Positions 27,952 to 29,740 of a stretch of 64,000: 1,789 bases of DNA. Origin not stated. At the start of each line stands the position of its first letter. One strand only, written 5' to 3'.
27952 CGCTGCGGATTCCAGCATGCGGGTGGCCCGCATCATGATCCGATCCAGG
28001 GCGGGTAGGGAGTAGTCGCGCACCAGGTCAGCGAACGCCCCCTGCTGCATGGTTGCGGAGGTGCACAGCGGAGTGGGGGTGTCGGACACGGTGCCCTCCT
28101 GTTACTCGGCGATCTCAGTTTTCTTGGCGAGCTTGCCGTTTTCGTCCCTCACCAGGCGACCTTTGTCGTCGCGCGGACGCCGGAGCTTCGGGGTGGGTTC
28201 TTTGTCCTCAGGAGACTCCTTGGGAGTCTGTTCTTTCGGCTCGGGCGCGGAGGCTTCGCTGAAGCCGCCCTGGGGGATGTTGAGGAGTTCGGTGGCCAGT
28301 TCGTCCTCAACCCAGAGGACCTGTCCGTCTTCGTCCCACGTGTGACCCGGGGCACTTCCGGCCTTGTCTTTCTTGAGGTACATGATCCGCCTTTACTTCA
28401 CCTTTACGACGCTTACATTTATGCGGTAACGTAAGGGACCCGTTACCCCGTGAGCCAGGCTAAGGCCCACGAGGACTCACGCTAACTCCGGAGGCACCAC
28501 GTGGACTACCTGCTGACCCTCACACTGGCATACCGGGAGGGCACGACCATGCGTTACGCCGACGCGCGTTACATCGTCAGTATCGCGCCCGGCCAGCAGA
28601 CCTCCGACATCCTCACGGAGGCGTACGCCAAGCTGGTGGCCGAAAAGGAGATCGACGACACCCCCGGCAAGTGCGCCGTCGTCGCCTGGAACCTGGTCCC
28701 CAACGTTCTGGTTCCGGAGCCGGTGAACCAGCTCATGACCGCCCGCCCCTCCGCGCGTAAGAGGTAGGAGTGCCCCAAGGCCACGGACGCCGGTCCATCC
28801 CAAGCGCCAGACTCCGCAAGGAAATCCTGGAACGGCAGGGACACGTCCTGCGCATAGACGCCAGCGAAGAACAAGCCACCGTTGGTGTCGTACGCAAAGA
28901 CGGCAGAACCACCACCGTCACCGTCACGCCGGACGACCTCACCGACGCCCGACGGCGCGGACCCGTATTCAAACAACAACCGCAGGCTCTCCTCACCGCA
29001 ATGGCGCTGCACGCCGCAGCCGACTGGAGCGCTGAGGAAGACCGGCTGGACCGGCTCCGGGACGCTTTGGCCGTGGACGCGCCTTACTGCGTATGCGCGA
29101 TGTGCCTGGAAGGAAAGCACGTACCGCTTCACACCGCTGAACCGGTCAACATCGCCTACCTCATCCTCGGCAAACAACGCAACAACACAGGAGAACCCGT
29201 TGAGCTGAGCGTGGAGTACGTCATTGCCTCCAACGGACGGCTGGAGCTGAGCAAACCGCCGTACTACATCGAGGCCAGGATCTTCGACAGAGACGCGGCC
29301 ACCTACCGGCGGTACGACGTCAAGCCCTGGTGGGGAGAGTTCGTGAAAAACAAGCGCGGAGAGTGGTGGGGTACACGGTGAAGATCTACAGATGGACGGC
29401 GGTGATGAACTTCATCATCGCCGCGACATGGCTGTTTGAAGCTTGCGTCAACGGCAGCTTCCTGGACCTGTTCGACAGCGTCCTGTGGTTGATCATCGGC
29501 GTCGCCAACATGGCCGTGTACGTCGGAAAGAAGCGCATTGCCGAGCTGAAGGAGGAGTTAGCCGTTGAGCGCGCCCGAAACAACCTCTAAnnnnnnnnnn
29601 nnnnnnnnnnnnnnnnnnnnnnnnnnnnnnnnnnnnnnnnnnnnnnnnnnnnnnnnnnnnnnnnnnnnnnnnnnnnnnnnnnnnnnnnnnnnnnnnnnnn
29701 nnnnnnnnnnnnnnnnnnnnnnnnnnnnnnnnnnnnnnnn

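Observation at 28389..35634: A 7-kb block of ~20 small opposite-strand genes sits inside the virion structural operon, headed by the same promoter module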

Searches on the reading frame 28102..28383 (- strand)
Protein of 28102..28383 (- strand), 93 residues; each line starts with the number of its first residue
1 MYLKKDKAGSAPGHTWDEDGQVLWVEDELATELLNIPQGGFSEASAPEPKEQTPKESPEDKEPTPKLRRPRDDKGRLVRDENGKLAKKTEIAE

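Call 15: search_protein_families(library=pfam, proteins=[window:28102-28383:-], max_evalue=0.01)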
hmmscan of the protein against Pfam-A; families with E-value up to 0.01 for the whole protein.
window:28102-28383:- (93 aa): 1 family
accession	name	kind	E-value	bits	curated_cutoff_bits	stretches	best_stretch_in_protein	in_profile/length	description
PF23976.1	DUF7302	-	0.0013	19.5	24.9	1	20-65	9-53/61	Family of unknown function (DUF7302)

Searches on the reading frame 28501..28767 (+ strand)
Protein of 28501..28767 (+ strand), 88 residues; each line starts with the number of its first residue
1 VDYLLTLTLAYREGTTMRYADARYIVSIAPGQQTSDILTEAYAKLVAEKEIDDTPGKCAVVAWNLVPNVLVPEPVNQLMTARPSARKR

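Call 17: search_protein_families(library=pfam, proteins=[window:28501-28767:+], max_evalue=0.1)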
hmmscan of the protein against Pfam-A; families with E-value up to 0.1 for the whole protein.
window:28501-28767:+ (88 aa): 0 families

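Call 19: search_protein_families(library=phrogs, proteins=[window:28501-28767:+], max_evalue=0.01)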
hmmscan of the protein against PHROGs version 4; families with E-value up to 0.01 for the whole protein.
window:28501-28767:+ (88 aa): 0 families

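Call 46: list_cluster_members(proteins=[window:28501-28767:+, window:28770-29381:+, window:29565-29999:+, window:30277-30612:+, window:31925-32308:+, window:32305-32742:+, window:33132-33599:+, window:33676-34191:+, window:34640-34927:+, window:34941-35501:+])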
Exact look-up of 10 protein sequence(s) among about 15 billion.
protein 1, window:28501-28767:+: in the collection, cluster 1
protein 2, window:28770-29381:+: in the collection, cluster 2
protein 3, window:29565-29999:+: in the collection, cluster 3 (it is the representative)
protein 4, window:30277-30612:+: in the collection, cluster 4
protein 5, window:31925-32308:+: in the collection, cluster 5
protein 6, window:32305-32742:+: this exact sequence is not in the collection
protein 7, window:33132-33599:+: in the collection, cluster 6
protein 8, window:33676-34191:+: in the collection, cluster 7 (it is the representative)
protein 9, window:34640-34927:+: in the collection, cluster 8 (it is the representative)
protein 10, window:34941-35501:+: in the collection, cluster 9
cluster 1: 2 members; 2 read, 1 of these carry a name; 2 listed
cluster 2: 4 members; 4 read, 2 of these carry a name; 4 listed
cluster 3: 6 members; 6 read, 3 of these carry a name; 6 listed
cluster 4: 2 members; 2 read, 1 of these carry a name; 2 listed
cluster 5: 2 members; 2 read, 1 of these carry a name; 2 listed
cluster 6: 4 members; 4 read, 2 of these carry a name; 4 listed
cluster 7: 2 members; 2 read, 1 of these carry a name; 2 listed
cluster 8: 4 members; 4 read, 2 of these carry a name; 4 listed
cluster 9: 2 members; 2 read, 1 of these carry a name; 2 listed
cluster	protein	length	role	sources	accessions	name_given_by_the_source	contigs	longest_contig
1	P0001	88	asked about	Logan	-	-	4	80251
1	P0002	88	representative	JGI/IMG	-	hypothetical protein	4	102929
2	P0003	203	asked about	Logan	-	-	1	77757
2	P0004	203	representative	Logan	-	-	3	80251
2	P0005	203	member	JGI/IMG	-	hypothetical protein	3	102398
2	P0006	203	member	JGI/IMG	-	hypothetical protein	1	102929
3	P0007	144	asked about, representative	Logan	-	-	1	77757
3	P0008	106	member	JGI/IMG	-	hypothetical protein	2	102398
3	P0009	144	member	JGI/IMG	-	hypothetical protein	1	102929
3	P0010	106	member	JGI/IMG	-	hypothetical protein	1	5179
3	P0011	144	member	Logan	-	-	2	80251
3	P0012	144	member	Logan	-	-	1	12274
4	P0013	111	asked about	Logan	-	-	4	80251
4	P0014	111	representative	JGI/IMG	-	hypothetical protein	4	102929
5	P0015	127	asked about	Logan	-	-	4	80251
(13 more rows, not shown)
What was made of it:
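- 28501..28767 (+): i01, 88 aa, unknown function. Exact database protein (call 46).
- Checked: Nine of ten of my ORFs are exact database proteins (call 46).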

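Call 64: search_protein_families(library=padloc, alignment_id=A3, max_evalue=0.01)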
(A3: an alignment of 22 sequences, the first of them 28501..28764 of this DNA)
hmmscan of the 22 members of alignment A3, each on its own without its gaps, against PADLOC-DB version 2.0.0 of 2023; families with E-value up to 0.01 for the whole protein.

A. member 1, window:28501-28764:+ (88 aa): 0 families

B. families by the number of members that match (of 22 scanned): 0 families
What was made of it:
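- On Phage-encoded defence hotspot (P2-type): PADLOC gives 0 families for the 20 island proteins plus 2 neighbouring ORFs (call 64).
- Closest known: Variable hotspots at fixed positions in P2-like phages and P4-like satellites. Different: Here there are no PADLOC hits (call 64).
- No PADLOC defence-model hit for any of the 20 proteins (call 64).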

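Call 65: search_protein_families(library=ncbifam, alignment_id=A3, max_evalue=0.01)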
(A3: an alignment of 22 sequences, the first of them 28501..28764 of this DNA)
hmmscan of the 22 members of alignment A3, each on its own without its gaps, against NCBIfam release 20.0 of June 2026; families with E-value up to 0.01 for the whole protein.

A. member 1, window:28501-28764:+ (88 aa): 0 families

B. families by the number of members that match (of 22 scanned): 0 families

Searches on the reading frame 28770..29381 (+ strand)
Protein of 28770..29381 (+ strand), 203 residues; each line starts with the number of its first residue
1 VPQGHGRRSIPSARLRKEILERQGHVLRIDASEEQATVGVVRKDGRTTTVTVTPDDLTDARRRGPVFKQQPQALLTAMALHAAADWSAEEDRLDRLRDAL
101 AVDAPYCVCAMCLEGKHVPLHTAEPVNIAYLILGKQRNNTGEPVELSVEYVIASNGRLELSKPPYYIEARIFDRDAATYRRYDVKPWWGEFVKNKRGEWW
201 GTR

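Call 17: search_protein_families(library=pfam, proteins=[window:28770-29381:+], max_evalue=0.1)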
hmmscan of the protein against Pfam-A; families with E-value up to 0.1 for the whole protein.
window:28770-29381:+ (203 aa): 0 families

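Call 19: search_protein_families(library=phrogs, proteins=[window:28770-29381:+], max_evalue=0.01)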
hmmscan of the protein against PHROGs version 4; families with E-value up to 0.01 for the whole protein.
window:28770-29381:+ (203 aa): 0 families

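Call 52: find_related_loci(query=window:28770-29381:+, collection=viral_contigs, flank=8000)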
Query window:28770-29381:+ (203 aa) in viral_contigs; peptide patterns used: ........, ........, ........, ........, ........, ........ (x = any residue, [..] = any of these).
9 stretches matched a pattern, but none encodes a relative of the query by tblastn (E <= 1e-3).

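Call 58: search_solved_structures(query=window:28770-29381:+, max_evalue=1)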
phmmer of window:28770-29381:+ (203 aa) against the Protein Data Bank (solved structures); distinct sequences matched with E-value up to 1: 0.

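Call 70: search_protein_representatives(protein=window:28770-29381:+)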
Query: 203 residues. Proteins with E-value up to 0.001 (for the whole library): 21; up to 1e-10: 6; up to 1e-30: 2. The best 21 are listed.
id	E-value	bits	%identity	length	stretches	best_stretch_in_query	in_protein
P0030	6.2e-49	182.9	45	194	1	7-197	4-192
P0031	4.5e-40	154.0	42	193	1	7-192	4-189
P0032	2.0e-12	63.7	42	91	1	9-91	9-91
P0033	2.3e-12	63.5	34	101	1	97-197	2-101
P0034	7.1e-12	61.9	44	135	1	12-93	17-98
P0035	1.7e-11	60.7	44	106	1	16-96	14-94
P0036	1.4e-10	57.7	39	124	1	7-96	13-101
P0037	8.9e-09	51.8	36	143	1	6-94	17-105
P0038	2.0e-08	50.7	39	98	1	7-94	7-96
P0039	1.5e-06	44.5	32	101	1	100-195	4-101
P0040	1.8e-06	44.3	38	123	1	8-101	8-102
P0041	2.9e-06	43.6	32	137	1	5-97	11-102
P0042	1.6e-05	41.1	38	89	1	7-90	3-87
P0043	4.7e-05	39.7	36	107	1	99-154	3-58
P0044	8.0e-05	38.9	35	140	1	18-92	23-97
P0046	1.7e-04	37.8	34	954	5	160-202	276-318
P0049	5.5e-04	36.2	33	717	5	160-202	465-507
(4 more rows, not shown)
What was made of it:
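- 28770..29381 (+): i02, 203 aa, the 'anchor' gene. N-domain (residues 7-97) has a dsRBD-like alpha-beta-beta-beta-alpha fold. C-domain (97-197) has a Cys motif (CxCxxC). HMMER finds 21 representatives, with both domains also occurring as stand-alone proteins (call 70).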

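Call 74: find_homologous_proteins(query=window:28770-29381:+, max_evalue=0.01)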
Query window:28770-29381:+ (203 aa): 1 proteins with E <= 0.01 among 439 candidates.
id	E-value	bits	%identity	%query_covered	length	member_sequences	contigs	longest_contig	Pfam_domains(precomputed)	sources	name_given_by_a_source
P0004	2.2e-133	460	100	100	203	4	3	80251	-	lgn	-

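Call 77: find_encoding_contigs(protein=P0037, flank=8000, max_places=3)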
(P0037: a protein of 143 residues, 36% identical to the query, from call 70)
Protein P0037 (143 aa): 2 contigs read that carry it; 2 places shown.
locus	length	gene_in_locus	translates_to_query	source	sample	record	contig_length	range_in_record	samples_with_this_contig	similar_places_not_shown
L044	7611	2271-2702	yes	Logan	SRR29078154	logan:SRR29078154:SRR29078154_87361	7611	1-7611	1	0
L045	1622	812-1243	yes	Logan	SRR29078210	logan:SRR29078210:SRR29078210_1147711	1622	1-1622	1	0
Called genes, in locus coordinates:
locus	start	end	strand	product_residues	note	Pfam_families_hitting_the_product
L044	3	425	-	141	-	?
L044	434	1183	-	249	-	-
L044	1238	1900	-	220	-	-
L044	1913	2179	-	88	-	-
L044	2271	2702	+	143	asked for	-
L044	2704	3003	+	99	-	-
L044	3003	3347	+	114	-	-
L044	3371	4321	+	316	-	-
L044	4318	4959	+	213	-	-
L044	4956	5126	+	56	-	-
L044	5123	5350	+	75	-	-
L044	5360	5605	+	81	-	-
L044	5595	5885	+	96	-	-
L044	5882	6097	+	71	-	-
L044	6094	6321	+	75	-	-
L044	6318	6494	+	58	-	-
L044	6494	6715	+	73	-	-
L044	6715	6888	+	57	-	-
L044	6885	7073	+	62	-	-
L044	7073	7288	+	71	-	-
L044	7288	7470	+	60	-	-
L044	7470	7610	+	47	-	?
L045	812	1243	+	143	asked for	-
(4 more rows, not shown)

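Call 78: find_encoding_contigs(protein=P0036, flank=8000, max_places=3)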
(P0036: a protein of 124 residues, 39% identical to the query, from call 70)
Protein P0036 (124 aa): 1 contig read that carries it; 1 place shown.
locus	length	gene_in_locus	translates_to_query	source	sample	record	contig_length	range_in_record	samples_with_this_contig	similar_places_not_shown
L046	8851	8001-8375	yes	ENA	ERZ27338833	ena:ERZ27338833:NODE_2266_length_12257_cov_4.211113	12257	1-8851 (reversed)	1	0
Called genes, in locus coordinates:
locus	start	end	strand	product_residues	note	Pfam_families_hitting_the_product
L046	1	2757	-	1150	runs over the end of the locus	PF10145:PhageMin_Tail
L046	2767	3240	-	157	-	PF04883:HK97-gp10_like (weak)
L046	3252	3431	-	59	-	-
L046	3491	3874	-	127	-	-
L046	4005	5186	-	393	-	PF18906:Phage_tube_2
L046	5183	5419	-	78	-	-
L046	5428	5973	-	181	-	-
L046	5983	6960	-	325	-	-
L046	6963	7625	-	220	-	-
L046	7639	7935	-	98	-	-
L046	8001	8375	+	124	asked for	-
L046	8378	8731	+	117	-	-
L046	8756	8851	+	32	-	?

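Call 83: predict_structure(alignment_id=A4)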
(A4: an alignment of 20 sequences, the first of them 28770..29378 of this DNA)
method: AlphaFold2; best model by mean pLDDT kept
length: 203 residues; sequences in the alignment: 20
mean_pLDDT: 91.2   pTM: 0.79
mean pLDDT of the five models: 91.2, 90.5, 86.4, 81.8, 79.6
residues with pLDDT >= 90: 163; 70-90: 26; 50-70: 4; < 50: 10
segments of 3 or more residues with pLDDT < 50: 1-4, 200-203
pLDDT, mean of each block of 10 residues (from residue 1): 61 97 98 98 98 97 97 98 97 95 96 96 96 96 93 88 92 88 94 66 36
secondary structure, 60 per line:
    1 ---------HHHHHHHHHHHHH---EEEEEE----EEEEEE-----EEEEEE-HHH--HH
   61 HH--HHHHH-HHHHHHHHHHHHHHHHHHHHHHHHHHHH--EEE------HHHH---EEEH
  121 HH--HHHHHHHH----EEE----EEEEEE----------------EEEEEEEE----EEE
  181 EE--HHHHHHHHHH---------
elements in order: H10-22 E26-31 E36-41 E47-52 H59-62 H65-69 H71-98 E101-103 H110-113 E117-119 H125-132 E137-139 E144-149 E166-173 E178-182 H185-194
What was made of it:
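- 28770..29381 (+): AF2 pLDDT 91 (call 83).
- On dsRBD-like fold (for i02 N-domain only): The AF2 model has pLDDT 91, with H10-22, E26-31, E36-41, E47-52 and H71-98 (call 83).
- An AF2 model of i02 built from a 20-sequence alignment reaches pLDDT 91 (call 83).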

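Call 88: fold_search(model_id=the predicted structure, library=pdb)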
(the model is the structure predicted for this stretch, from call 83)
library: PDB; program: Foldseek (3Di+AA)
matches with E <= 10: 1270; with E <= 0.001: 0
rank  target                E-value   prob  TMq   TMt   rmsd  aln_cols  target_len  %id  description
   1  9e4w_B                3.3e-02  0.95  0.24  0.43   5.2        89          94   10  Structure of Bacillus phage SPO1 anti-CBASS 4 (Acb4) in complex with 3'3'-cGAMP (released 2025-01-29)
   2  9e4w_N                5.0e-02  0.85  0.23  0.41   5.6        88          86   12  Structure of Bacillus phage SPO1 anti-CBASS 4 (Acb4) in complex with 3'3'-cGAMP (released 2025-01-29)
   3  9e4w_S                6.3e-02  0.82  0.23  0.41   5.6        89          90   12  Structure of Bacillus phage SPO1 anti-CBASS 4 (Acb4) in complex with 3'3'-cGAMP (released 2025-01-29)
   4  9e4w_A                6.3e-02  0.72  0.22  0.37   6.5        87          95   13  Structure of Bacillus phage SPO1 anti-CBASS 4 (Acb4) in complex with 3'3'-cGAMP (released 2025-01-29)
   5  9e4w_J                7.5e-02  0.80  0.23  0.42   5.6        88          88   14  Structure of Bacillus phage SPO1 anti-CBASS 4 (Acb4) in complex with 3'3'-cGAMP (released 2025-01-29)
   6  9e4w_K                8.5e-02  0.75  0.23  0.39   5.7        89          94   12  Structure of Bacillus phage SPO1 anti-CBASS 4 (Acb4) in complex with 3'3'-cGAMP (released 2025-01-29)
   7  8wt6_A                8.5e-02  0.33  0.19  0.13  18.3       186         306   12  Cryo-EM structure of the IS621 recombinase in complex with bridge RNA, donor DNA, and target DNA in the pre-strand exc (released 2024-06-26)
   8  8wt9_D                9.0e-02  0.63  0.19  0.13  14.4       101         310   15  Cryo-EM structure of the IS621 recombinase in complex with bridge RNA, donor DNA, and target DNA in the post-strand ex (released 2024-06-26)
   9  9t56_D                9.0e-02  0.28  0.18  0.12  19.1       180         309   16  Cryo-EM structure of ISCro4-DBL-TBL-tDNA-dDNA synaptic complex (released 2026-02-18)
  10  8wt9_C                9.5e-02  0.44  0.19  0.13  16.8       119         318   13  Cryo-EM structure of the IS621 recombinase in complex with bridge RNA, donor DNA, and target DNA in the post-strand ex (released 2024-06-26)
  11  8wt9_A                9.5e-02  0.41  0.19  0.13  17.0       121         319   14  Cryo-EM structure of the IS621 recombinase in complex with bridge RNA, donor DNA, and target DNA in the post-strand ex (released 2024-06-26)
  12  8wt9_B                9.5e-02  0.30  0.19  0.13  18.3       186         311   12  Cryo-EM structure of the IS621 recombinase in complex with bridge RNA, donor DNA, and target DNA in the post-strand ex (released 2024-06-26)
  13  9e4w_G                1.0e-01  0.82  0.24  0.43   5.2        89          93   10  Structure of Bacillus phage SPO1 anti-CBASS 4 (Acb4) in complex with 3'3'-cGAMP (released 2025-01-29)
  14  8wt6_B                1.0e-01  0.41  0.19  0.13  16.9       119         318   15  Cryo-EM structure of the IS621 recombinase in complex with bridge RNA, donor DNA, and target DNA in the pre-strand exc (released 2024-06-26)
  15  8wt6_C                1.0e-01  0.28  0.19  0.13  19.1       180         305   16  Cryo-EM structure of the IS621 recombinase in complex with bridge RNA, donor DNA, and target DNA in the pre-strand exc (released 2024-06-26)
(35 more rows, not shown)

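Call 91: fold_search(model_id=the predicted structure, library=viral)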
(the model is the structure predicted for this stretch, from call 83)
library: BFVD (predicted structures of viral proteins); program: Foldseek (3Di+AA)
matches with E <= 10: 1542; with E <= 0.001: 0
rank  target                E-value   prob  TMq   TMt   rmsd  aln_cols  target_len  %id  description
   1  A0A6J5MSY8            1.1e-03  1.00  0.31  0.19   3.2        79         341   16  Uncharacterized protein [uncultured Caudovirales phage]
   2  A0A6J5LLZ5            2.1e-03  1.00  0.31  0.26   2.0        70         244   20  Uncharacterized protein [uncultured Caudovirales phage]
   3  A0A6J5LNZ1            4.0e-03  1.00  0.30  0.20   2.7        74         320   14  Uncharacterized protein [uncultured Caudovirales phage]
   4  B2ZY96                1.1e-02  0.23  0.13  0.12  18.4       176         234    8  Uncharacterized protein [Ralstonia phage phiRSL1]
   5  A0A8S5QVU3            1.8e-02  0.10  0.12  0.09  40.0       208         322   15  Uncharacterized protein [Siphoviridae sp. ctzSN25]
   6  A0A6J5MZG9            2.0e-02  1.00  0.30  0.26   2.7        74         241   15  Uncharacterized protein [uncultured Caudovirales phage]
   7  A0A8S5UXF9            2.0e-02  0.63  0.22  0.22  19.2       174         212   13  ERF superfamily protein [Podoviridae sp. ctW0z17]
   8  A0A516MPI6            2.1e-02  0.51  0.20  0.18  16.6       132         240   14  (no name in the UniProt tables at hand)
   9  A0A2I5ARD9            2.4e-02  1.00  0.30  0.21   2.3        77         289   21  (no name in the UniProt tables at hand)
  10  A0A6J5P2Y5            3.6e-02  0.99  0.23  0.22   4.6        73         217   15  Essential recombination function protein [uncultured Caudovirales phage]
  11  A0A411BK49            3.6e-02  0.66  0.20  0.30   6.7        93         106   18  (no name in the UniProt tables at hand)
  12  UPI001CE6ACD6         3.6e-02  0.66  0.16  0.26  10.8        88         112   12  (no name look-up for this kind of identifier)
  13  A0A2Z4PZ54            3.6e-02  0.47  0.18  0.18  13.1       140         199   11  (no name in the UniProt tables at hand)
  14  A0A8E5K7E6            3.9e-02  0.18  0.17  0.20  21.0       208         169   10  (no name in the UniProt tables at hand)
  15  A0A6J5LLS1            4.1e-02  0.87  0.21  0.19   6.2        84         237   10  Uncharacterized protein [uncultured Caudovirales phage]
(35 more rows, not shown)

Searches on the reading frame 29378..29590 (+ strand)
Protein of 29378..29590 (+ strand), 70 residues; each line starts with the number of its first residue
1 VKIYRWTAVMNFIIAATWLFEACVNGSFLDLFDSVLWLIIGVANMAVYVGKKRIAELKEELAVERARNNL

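Call 17: search_protein_families(library=pfam, proteins=[window:29378-29590:+], max_evalue=0.1)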
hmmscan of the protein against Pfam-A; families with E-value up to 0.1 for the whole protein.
window:29378-29590:+ (70 aa): 0 families

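Call 19: search_protein_families(library=phrogs, proteins=[window:29378-29590:+], max_evalue=0.01)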
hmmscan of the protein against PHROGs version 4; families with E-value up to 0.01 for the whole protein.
window:29378-29590:+ (70 aa): 1 family
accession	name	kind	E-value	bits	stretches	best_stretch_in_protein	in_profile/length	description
phrog_8695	-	unknown function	7e-05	23.9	1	2-59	13-69/79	-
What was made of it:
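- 29366..29590 (+): i03, 70-74 aa (start 29366 or 29378), one TM-like segment. Weak match to PHROG 8695, unknown function (call 19).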
